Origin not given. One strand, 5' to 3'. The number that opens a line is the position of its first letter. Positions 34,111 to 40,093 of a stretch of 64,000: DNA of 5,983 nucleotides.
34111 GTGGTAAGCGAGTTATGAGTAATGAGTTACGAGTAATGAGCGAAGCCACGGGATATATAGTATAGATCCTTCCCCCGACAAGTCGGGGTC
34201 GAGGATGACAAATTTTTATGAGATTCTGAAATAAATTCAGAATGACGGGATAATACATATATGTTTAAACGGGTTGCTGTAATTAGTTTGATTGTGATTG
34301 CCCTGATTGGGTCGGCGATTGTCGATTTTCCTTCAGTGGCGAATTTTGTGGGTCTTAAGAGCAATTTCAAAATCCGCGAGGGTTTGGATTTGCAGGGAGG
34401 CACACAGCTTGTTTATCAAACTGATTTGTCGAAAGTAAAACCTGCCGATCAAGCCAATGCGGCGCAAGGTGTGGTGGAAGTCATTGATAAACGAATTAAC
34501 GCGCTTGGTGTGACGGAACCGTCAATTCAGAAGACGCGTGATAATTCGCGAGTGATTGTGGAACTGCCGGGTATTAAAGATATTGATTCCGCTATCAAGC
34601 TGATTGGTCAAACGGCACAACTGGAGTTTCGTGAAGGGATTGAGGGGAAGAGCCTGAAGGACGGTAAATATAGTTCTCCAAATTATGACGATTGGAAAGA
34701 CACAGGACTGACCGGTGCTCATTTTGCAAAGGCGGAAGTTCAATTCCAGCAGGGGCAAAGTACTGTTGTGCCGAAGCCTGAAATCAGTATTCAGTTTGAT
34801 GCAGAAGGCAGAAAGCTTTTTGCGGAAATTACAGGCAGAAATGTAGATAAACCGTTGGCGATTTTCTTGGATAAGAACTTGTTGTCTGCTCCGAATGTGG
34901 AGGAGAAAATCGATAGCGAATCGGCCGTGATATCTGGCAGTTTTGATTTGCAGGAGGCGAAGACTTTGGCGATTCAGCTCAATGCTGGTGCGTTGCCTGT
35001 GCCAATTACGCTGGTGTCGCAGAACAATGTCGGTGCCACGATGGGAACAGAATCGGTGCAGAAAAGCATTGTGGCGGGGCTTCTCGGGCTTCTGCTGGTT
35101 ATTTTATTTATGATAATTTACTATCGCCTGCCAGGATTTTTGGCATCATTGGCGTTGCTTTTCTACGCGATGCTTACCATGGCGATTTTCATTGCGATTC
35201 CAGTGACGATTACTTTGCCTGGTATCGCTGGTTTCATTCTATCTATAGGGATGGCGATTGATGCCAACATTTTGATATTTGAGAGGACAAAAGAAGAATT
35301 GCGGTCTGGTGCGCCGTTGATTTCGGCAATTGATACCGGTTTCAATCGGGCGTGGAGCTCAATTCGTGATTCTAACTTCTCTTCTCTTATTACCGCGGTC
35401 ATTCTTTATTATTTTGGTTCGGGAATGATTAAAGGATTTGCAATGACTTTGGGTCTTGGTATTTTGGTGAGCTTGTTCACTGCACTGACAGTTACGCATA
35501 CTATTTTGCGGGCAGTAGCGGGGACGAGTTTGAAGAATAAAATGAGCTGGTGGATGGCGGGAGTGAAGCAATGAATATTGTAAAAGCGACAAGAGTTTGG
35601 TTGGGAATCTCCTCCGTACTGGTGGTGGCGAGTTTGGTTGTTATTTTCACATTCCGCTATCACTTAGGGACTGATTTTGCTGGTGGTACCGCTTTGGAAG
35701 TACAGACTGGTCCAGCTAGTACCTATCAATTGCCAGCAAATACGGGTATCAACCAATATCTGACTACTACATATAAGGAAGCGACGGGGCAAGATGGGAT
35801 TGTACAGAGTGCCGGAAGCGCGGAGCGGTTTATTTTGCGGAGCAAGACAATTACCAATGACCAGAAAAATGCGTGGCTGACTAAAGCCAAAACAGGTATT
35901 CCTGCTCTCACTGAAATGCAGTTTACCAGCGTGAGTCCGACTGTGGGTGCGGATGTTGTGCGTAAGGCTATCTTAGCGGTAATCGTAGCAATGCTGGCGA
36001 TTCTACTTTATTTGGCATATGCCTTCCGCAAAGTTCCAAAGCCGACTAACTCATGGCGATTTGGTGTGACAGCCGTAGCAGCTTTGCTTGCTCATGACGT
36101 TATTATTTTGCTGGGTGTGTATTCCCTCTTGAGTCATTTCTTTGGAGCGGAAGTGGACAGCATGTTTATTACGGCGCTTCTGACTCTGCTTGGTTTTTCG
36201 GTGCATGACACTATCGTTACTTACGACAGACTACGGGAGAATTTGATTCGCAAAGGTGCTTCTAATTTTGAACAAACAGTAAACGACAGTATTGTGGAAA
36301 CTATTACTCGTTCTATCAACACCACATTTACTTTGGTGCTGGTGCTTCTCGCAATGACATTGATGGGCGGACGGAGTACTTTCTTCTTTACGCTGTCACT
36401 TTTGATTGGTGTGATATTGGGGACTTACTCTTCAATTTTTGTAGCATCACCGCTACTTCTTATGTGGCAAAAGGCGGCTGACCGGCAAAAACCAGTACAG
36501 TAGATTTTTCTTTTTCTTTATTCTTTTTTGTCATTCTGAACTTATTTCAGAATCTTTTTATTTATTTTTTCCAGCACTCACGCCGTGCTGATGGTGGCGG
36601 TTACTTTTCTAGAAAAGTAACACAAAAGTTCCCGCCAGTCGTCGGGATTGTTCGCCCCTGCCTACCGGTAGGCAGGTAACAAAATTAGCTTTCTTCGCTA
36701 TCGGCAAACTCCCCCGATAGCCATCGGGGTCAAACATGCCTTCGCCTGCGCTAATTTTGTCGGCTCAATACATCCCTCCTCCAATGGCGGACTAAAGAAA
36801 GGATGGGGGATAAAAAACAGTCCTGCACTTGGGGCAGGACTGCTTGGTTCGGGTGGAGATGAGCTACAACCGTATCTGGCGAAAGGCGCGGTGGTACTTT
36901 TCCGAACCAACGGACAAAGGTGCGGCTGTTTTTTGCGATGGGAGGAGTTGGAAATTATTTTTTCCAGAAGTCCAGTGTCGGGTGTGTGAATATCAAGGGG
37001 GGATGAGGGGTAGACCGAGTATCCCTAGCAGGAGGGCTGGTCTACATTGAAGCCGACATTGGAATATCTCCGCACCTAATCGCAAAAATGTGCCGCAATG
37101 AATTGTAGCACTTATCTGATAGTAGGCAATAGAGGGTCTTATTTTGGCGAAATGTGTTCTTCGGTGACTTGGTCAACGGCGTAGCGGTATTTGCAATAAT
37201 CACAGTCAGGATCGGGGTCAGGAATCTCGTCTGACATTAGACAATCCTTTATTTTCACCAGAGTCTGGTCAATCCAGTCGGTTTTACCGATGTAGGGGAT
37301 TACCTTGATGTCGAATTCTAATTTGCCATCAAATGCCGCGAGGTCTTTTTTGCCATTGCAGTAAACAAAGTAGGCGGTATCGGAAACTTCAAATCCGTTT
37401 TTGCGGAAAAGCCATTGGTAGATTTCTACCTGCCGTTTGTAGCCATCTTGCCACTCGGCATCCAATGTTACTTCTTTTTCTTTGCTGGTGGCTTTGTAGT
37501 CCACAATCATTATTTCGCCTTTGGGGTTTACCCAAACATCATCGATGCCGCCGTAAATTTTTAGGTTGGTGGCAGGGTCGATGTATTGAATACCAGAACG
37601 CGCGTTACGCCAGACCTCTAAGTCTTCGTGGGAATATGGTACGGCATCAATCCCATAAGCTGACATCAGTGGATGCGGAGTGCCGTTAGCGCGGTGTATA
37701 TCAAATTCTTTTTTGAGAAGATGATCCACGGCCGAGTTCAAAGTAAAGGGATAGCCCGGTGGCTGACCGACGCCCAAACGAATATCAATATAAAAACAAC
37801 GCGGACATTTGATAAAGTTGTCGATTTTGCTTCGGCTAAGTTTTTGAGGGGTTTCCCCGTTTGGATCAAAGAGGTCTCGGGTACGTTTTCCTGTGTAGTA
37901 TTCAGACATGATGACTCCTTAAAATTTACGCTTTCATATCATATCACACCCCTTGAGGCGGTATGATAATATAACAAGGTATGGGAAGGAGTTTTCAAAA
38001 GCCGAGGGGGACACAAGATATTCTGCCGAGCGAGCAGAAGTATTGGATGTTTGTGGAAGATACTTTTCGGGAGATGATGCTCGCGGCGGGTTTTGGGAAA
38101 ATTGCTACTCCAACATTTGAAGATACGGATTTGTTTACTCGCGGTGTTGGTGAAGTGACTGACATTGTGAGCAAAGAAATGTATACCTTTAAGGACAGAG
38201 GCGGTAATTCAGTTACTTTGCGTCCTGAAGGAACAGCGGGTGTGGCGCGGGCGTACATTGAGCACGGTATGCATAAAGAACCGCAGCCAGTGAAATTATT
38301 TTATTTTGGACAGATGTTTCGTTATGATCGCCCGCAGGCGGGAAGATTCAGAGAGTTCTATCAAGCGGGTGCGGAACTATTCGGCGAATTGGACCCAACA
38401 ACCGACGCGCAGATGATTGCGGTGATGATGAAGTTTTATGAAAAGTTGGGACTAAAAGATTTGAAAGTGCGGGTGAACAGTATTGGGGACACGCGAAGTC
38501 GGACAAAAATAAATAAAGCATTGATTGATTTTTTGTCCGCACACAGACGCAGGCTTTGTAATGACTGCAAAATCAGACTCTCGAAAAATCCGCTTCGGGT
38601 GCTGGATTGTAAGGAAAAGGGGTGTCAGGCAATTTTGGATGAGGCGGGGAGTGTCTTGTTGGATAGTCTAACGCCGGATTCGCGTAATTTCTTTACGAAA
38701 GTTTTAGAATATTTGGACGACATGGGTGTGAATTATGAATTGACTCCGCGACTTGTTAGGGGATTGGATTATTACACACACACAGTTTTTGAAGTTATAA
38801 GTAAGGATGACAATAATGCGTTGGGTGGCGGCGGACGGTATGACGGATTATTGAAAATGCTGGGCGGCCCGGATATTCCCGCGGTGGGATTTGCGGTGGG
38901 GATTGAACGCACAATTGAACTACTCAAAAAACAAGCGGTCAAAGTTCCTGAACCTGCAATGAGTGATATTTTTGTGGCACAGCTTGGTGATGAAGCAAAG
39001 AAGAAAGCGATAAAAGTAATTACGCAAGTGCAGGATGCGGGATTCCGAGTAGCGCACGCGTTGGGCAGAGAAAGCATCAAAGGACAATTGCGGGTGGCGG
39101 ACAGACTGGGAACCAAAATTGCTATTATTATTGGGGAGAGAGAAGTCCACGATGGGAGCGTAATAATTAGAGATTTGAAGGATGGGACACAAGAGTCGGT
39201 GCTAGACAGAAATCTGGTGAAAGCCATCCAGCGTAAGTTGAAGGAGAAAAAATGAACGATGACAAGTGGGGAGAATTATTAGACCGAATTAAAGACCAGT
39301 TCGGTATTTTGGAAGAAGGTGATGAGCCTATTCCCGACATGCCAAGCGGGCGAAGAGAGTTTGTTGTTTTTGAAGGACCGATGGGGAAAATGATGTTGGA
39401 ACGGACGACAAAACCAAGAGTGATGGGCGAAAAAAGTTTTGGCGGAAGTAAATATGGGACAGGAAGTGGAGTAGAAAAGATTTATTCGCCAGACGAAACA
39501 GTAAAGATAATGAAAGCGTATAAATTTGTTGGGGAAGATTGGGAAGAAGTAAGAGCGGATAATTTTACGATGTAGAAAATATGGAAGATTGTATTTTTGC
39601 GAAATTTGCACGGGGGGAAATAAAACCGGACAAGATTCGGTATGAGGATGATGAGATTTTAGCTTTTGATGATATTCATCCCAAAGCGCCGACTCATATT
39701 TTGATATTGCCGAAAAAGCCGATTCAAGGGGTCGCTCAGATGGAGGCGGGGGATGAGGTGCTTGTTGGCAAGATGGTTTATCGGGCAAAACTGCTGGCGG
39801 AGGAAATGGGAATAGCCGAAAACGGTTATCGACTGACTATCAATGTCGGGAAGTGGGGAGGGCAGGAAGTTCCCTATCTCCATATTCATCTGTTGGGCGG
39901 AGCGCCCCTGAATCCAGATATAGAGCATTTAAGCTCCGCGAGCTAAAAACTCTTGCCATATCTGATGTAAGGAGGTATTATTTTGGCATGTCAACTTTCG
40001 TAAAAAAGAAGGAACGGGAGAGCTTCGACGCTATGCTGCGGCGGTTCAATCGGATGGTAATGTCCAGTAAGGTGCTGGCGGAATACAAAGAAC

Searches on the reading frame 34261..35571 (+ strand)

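Call 14: search_protein_families(library=pfam, proteins=[window:34261-35571:+], max_evalue=0.001)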
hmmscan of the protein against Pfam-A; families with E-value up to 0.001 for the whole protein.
window:34261-35571:+ (437 aa): 4 families
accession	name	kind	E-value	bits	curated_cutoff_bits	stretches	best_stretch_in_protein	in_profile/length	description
PF22599.2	SecDF_P1_head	-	3.1e-28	98.4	27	1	146-247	17-114/114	SecDF, P1 head subdomain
PF21760.3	SecD_1st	-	1.6e-21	76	27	1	71-125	4-57/60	Protein translocase subunit SecDF, P1 domain, N-terminal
PF02355.23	SecD_SecF_C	-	8.9e-15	55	20.5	1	251-418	15-185/189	Protein export membrane protein SecD/SecF, C-terminal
PF03176.21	MMPL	-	6.9e-08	32.2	20.5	1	270-431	146-319/333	MMPL family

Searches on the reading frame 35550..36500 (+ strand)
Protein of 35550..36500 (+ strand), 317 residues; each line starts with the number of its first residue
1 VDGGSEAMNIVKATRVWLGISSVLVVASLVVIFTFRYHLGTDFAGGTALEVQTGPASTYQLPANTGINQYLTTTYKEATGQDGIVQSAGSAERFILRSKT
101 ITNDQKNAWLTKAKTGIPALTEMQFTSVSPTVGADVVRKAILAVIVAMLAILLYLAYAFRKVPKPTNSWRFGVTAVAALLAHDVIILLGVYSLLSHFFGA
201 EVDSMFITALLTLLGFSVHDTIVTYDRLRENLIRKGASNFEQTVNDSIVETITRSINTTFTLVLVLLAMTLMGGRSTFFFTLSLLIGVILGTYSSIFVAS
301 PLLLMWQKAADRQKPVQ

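Call 14: search_protein_families(library=pfam, proteins=[window:35550-36500:+], max_evalue=0.001)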
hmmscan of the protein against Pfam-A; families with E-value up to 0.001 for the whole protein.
window:35550-36500:+ (317 aa): 1 family
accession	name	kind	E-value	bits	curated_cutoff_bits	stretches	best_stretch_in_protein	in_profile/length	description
PF02355.23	SecD_SecF_C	-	2.6e-52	177.4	20.5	1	119-308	12-188/189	Protein export membrane protein SecD/SecF, C-terminal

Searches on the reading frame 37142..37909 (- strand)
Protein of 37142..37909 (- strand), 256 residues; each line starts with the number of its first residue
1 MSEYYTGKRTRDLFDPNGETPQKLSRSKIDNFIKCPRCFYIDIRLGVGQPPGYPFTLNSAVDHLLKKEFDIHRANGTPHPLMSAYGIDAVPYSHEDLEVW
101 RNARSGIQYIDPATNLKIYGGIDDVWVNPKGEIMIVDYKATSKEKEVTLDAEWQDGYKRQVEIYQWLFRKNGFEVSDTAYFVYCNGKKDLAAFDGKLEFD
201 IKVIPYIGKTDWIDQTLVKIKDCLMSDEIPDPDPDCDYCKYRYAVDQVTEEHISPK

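Call 14: search_protein_families(library=pfam, proteins=[window:37142-37909:-], max_evalue=0.001)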
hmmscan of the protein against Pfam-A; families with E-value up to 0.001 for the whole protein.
window:37142-37909:- (256 aa): 1 family
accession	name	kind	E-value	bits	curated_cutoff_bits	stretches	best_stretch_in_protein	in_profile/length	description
PF12705.13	PDDEXK_1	-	2.2e-10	41.4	22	1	100-242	110-243/247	PD-(D/E)XK nuclease superfamily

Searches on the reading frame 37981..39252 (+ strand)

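Call 85: search_protein_families(library=pfam, proteins=[window:37981-39252:+], max_evalue=0.001)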
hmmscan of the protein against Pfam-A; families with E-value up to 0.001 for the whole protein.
window:37981-39252:+ (424 aa): 4 families
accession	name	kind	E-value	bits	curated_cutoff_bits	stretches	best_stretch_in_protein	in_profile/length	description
PF13393.11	tRNA-synt_His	-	9.4e-47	160.2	25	1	10-310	1-307/308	Histidyl-tRNA synthetase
PF00587.30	tRNA-synt_2b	-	4.4e-16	59.9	29.3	1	68-276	1-124/179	tRNA synthetase class II core domain (G, H, P, S and T)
PF03129.25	HGTP_anticodon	-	5.3e-14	52.6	21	1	330-418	2-93/94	Anticodon binding domain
PF01409.25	tRNA-synt_2d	-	8.5e-06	25.9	19.8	1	17-165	14-162/246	tRNA synthetases class II core domain (F)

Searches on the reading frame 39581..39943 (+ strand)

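Call 85: search_protein_families(library=pfam, proteins=[window:39581-39943:+], max_evalue=0.001)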
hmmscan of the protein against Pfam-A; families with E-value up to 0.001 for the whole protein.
window:39581-39943:+ (121 aa): 2 families
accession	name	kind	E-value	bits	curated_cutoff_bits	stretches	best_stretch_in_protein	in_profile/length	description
PF01230.28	HIT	-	1.8e-22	80.3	21.5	1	15-108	4-96/98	HIT domain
PF11969.13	DcpS_C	-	2e-16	60.9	24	1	4-106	2-101/114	Scavenger mRNA decapping enzyme C-term binding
